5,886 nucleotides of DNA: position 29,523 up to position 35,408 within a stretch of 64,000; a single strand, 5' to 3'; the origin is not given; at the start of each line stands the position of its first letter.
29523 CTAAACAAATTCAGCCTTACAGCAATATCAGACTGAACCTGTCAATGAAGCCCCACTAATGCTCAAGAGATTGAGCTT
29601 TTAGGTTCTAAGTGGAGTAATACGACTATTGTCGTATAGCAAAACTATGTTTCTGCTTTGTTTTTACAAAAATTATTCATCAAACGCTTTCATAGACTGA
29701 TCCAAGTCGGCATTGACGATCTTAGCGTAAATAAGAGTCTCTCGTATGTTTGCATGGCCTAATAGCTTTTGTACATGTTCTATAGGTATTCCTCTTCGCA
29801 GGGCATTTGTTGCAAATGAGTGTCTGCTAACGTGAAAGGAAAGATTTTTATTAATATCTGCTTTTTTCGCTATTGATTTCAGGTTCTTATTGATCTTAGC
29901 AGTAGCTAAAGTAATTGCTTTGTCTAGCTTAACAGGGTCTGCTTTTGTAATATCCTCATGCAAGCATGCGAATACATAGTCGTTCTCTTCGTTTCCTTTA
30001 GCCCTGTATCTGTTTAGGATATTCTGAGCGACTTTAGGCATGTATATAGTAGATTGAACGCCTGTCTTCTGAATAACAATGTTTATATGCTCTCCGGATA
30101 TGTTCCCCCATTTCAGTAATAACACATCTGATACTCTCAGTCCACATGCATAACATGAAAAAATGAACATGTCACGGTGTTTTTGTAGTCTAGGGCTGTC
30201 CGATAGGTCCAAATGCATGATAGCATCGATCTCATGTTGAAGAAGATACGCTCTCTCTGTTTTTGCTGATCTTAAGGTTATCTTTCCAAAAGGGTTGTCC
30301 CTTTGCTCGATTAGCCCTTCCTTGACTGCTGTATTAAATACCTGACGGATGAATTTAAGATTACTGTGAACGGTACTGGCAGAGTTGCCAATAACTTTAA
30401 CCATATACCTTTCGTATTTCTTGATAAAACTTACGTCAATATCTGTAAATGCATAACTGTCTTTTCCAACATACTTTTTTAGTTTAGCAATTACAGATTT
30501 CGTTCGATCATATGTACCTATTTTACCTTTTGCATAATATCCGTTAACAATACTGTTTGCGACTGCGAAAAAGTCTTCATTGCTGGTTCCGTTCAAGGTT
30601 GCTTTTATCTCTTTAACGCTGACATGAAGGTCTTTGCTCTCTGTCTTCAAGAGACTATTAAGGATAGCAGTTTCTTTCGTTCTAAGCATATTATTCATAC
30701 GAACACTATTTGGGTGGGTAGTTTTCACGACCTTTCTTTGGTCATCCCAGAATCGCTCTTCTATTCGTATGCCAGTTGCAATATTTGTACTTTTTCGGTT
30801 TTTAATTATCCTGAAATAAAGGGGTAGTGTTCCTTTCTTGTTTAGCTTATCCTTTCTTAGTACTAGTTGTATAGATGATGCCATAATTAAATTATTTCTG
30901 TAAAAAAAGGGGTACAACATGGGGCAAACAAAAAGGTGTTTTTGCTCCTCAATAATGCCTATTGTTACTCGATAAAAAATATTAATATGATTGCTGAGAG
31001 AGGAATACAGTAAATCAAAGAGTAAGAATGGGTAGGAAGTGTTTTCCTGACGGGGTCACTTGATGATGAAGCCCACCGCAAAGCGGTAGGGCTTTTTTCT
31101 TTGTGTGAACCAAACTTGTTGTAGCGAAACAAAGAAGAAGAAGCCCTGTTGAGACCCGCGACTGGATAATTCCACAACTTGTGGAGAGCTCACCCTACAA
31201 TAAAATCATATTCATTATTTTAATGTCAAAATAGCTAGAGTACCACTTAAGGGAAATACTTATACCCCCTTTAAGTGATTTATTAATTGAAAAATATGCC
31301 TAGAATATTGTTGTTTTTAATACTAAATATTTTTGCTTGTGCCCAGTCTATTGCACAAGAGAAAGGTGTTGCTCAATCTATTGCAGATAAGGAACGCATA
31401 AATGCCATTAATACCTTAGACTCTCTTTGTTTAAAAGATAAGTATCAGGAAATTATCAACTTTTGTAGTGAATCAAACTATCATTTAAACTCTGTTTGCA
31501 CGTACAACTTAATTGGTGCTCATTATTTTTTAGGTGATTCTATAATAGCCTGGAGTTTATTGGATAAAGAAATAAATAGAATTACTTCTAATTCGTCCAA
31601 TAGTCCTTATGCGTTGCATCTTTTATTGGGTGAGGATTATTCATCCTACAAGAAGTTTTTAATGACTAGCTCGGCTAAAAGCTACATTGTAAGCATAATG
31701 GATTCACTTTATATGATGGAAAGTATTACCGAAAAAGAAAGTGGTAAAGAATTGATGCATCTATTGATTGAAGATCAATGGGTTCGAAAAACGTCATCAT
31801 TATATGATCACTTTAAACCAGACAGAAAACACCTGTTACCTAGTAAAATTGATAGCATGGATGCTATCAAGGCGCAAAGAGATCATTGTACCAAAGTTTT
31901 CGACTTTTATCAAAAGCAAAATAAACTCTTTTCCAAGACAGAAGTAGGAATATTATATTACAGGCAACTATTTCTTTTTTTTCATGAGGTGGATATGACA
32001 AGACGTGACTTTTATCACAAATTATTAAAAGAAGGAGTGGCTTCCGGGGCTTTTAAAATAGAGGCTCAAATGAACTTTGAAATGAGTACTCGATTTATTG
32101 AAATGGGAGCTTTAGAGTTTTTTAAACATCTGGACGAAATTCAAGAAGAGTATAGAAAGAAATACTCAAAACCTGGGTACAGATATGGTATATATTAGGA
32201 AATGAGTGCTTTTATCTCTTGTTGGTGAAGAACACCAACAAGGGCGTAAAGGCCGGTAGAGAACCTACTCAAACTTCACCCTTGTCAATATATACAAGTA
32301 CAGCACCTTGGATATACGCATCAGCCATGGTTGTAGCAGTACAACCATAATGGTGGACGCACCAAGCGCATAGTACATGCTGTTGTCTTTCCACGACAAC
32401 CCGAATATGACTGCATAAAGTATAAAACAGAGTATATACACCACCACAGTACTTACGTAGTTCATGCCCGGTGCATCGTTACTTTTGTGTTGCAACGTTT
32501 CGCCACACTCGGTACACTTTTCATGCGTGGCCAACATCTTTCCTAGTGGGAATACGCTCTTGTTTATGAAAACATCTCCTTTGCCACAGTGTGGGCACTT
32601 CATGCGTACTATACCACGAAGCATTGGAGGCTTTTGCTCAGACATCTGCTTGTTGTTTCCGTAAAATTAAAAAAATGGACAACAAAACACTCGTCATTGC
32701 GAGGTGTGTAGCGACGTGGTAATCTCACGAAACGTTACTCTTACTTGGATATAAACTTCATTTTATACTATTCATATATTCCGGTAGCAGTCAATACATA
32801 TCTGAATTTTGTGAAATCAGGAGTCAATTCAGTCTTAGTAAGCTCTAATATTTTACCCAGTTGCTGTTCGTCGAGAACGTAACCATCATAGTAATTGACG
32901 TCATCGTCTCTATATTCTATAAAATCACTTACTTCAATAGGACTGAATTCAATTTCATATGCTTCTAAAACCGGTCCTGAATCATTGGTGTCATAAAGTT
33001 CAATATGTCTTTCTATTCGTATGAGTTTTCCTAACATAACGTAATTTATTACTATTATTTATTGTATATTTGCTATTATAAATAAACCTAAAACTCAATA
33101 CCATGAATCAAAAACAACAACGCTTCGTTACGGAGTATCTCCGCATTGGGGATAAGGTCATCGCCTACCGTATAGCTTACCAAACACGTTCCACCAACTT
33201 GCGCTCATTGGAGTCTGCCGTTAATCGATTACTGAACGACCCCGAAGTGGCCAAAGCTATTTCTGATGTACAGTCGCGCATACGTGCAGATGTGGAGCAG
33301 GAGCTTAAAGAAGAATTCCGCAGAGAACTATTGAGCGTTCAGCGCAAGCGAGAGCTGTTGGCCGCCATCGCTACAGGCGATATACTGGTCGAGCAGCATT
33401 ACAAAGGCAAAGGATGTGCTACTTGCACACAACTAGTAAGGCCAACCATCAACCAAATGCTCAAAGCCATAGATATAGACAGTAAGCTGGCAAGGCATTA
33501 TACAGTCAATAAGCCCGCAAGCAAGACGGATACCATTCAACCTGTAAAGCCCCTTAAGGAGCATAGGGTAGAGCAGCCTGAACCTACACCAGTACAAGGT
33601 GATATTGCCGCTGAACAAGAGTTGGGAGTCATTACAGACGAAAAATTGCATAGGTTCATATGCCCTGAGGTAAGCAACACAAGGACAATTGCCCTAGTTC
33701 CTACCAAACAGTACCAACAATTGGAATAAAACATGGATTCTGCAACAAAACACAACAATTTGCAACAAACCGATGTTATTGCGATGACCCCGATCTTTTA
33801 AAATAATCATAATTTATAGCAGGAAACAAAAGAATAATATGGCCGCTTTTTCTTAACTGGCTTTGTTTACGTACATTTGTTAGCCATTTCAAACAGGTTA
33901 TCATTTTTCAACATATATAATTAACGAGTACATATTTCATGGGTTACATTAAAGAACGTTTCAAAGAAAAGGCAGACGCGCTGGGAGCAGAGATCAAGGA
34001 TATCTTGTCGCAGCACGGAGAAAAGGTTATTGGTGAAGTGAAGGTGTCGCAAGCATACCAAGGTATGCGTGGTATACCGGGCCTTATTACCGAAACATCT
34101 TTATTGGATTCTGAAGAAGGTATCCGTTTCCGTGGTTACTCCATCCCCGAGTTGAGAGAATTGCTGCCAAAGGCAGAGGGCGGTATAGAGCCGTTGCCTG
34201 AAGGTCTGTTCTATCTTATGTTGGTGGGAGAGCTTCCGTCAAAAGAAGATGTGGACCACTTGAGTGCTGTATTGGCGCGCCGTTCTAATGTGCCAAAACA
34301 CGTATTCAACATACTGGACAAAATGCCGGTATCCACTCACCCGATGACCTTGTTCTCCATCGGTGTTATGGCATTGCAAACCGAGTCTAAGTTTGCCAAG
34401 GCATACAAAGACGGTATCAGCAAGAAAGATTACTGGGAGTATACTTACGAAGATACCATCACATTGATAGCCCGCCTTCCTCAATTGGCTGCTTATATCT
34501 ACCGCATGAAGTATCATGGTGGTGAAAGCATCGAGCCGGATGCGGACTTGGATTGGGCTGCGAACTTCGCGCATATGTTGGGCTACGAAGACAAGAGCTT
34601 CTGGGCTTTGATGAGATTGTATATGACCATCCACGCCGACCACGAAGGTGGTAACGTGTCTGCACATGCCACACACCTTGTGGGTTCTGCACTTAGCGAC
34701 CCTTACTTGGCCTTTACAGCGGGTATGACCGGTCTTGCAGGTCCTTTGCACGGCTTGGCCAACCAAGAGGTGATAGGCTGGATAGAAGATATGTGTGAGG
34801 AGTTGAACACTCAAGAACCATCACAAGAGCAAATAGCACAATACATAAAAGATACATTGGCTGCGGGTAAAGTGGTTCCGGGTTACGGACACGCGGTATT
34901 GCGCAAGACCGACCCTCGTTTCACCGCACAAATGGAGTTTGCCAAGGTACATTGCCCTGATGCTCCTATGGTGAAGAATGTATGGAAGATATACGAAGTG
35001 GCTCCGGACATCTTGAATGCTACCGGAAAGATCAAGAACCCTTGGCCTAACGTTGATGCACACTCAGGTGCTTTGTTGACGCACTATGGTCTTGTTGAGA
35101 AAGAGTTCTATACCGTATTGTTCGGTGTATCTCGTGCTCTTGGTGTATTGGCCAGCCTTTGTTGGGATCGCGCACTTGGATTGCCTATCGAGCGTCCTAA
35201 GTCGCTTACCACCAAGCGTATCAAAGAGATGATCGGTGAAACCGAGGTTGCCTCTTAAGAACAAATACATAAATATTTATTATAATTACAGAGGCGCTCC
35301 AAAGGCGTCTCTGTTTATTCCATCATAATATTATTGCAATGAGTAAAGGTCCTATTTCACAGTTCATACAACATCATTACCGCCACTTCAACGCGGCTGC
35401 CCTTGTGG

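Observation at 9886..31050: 21.1-kb integrative element inserted into the 3' end of tRNA-Arg(ACG), with clean att junctions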

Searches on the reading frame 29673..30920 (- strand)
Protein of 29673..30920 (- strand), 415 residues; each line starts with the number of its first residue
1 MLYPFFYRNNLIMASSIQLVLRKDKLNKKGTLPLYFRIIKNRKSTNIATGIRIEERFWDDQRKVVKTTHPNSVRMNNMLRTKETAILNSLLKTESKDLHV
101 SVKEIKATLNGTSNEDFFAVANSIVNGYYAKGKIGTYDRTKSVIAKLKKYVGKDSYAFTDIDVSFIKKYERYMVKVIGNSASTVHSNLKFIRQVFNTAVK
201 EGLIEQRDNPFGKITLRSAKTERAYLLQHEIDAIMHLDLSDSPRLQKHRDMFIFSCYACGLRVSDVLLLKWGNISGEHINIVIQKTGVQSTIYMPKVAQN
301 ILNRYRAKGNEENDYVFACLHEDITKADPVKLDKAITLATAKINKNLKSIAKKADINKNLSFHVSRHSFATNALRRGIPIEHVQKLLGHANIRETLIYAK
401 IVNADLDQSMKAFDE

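Call 8: search_protein_families(library=pfam, proteins=[window:29673-30920:-], max_evalue=0.01)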
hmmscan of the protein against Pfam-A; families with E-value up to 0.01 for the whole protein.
window:29673-30920:- (415 aa): 4 families
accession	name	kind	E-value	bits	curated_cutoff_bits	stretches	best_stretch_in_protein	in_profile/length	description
PF00589.27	Phage_integrase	-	1.2e-27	97.3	27.1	1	226-400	3-167/172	Phage integrase family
PF13102.12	Phage_int_SAM_5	-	2.6e-20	73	22.3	1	116-210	1-94/98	Phage integrase SAM-like domain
PF17293.8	Arm-DNA-bind_5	-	3e-17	63.4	22.6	1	20-105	2-86/87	Arm DNA-binding domain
PF10788.14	DUF2603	-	0.0067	16.9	25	0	264-358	27-118/137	Protein of unknown function (DUF2603)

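Call 27: search_protein_families(library=phrogs, proteins=[window:29673-30920:-], max_evalue=0.01)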
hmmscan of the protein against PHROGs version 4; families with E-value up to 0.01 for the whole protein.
window:29673-30920:- (415 aa): 7 families
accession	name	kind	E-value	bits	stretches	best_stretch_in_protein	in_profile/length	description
phrog_1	-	integration and excision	1.3e-45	157.8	1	129-414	177-448/611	integrase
phrog_216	-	integration and excision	2.7e-35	122.9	1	182-414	13-237/301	integrase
phrog_7269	-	integration and excision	4e-10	40.5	1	342-413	12-81/89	integrase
phrog_7685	-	integration and excision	8.4e-08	33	1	292-406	131-228/240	integrase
phrog_7244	-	integration and excision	3e-07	31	1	136-292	95-241/263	integrase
phrog_23271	-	unknown function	5.3e-06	27.3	1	362-401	11-50/67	-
phrog_34557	-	integration and excision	0.0014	19.3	1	339-401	106-166/183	integrase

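Call 28: search_protein_families(library=ncbifam, proteins=[window:29673-30920:-], max_evalue=0.01)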
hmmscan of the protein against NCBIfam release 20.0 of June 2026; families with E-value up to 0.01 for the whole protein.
window:29673-30920:- (415 aa): 11 families
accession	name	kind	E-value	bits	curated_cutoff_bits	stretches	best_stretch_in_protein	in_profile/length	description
TIGR02225.1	recomb_XerD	equivalog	3e-30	105.5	329.6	1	144-412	25-285/290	site-specific tyrosine recombinase XerD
NF040815.2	recomb_XerA_Arch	equivalog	1.6e-29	103.3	220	1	137-407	17-260/263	site-specific tyrosine recombinase/integron integrase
TIGR02224.1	recomb_XerC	equivalog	6.9e-28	97.9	335.15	1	147-409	28-285/295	tyrosine recombinase XerC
NF001399.0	PRK00283.1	subfamily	1.9e-26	93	279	1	144-411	34-293/300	tyrosine recombinase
TIGR02249.1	integrase_gron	subfamily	2.3e-16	60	265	1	314-404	215-303/315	integron integrase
NF002331.0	PRK01287.1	subfamily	9.8e-14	51.1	371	1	159-405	70-316/365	site-specific tyrosine recombinase XerC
NF003462.0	PRK05084.1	equivalog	1.3e-11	43.8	267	1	245-412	192-355/360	tyrosine recombinase XerS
NF011946.0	PRK15417.1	equivalog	9.8e-11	41.4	435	1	343-403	257-317/337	integron integrase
NF007370.0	PRK09870.1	subfamily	4.9e-06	26.3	221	1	220-399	7-177/200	tyrosine-type DNA invertase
NF007371.0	PRK09871.1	subfamily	1e-05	25.1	222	1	222-400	3-173/198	tyrosine-type DNA invertase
NF047926.1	integrase_GmtZ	equivalog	0.0005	18.2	600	1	345-412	412-481/784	gamma-mobile-trio integrase GmtZ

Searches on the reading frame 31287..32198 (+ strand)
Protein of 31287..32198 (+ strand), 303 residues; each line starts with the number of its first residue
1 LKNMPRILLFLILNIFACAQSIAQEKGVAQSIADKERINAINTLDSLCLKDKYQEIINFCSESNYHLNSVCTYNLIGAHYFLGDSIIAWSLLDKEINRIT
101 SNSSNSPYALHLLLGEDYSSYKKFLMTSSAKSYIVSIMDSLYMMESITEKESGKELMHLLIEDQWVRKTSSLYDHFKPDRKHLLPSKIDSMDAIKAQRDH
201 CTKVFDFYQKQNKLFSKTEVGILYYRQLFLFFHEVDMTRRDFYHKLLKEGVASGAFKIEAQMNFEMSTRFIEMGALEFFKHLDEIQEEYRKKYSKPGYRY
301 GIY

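Call 8: search_protein_families(library=pfam, proteins=[window:31287-32198:+], max_evalue=0.01)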
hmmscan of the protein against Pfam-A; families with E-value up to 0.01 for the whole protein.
window:31287-32198:+ (303 aa): 0 families

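Call 10: find_encoding_contigs(protein=window:31287-32198:+, flank=10000, max_places=10)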
Protein window:31287-32198:+ (303 aa): no gene with exactly this product is on record in the collection.

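Call 28: search_protein_families(library=ncbifam, proteins=[window:31287-32198:+], max_evalue=0.01)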
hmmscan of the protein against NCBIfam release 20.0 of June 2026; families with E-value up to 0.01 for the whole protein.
window:31287-32198:+ (303 aa): 0 families

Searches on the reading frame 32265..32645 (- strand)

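Call 22: search_protein_families(library=pfam, proteins=[window:32265-32645:-], max_evalue=0.01)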
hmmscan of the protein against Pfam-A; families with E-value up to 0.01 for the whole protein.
window:32265-32645:- (126 aa): 2 families
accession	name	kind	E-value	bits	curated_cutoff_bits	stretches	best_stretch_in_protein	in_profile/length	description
PF06170.17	DUF983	-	9.3e-07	29.5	22.6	1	36-116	3-80/85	Protein of unknown function (DUF983)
PF25206.1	DUF7836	-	0.0094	16.2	26.7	0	9-22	2-15/59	Domain of unknown function (DUF7836)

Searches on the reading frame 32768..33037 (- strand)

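Call 22: search_protein_families(library=pfam, proteins=[window:32768-33037:-], max_evalue=0.01)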
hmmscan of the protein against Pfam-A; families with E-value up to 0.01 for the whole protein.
window:32768-33037:- (89 aa): 1 family
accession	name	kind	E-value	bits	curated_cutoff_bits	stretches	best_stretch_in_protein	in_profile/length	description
PF24731.1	DUF7683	-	2.8e-07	31.2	27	1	9-82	1-72/73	Domain of unknown function (DUF7683)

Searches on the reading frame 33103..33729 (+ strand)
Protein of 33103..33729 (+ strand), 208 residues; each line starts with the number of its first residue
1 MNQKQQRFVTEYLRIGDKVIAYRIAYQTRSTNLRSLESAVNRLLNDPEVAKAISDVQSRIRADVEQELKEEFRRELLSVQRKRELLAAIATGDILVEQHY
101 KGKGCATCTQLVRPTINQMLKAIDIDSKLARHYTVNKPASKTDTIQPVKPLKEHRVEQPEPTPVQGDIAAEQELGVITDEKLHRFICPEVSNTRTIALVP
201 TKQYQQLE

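Call 22: search_protein_families(library=pfam, proteins=[window:33103-33729:+], max_evalue=0.01)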
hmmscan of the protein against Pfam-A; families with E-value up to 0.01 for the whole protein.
window:33103-33729:+ (208 aa): 1 family
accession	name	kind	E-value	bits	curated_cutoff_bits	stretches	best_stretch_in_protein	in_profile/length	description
PF03592.21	Terminase_2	-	3.3e-06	28.2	26.1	1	1-84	1-79/141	Terminase small subunit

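Call 27: search_protein_families(library=phrogs, proteins=[window:33103-33729:+], max_evalue=0.01)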
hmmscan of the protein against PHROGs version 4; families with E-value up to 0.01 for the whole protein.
window:33103-33729:+ (208 aa): 1 family
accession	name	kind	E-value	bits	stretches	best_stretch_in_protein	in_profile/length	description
phrog_51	-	head and packaging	7.2e-11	43.3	1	1-152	89-230/261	terminase small subunit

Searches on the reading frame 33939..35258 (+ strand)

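Call 22: search_protein_families(library=pfam, proteins=[window:33939-35258:+], max_evalue=0.01)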
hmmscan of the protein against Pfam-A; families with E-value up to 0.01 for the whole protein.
window:33939-35258:+ (439 aa): 1 family
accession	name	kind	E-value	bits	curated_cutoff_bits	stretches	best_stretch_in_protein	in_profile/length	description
PF00285.26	Citrate_synt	-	3.6e-98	329.3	27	1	42-421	1-357/357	Citrate synthase, C-terminal domain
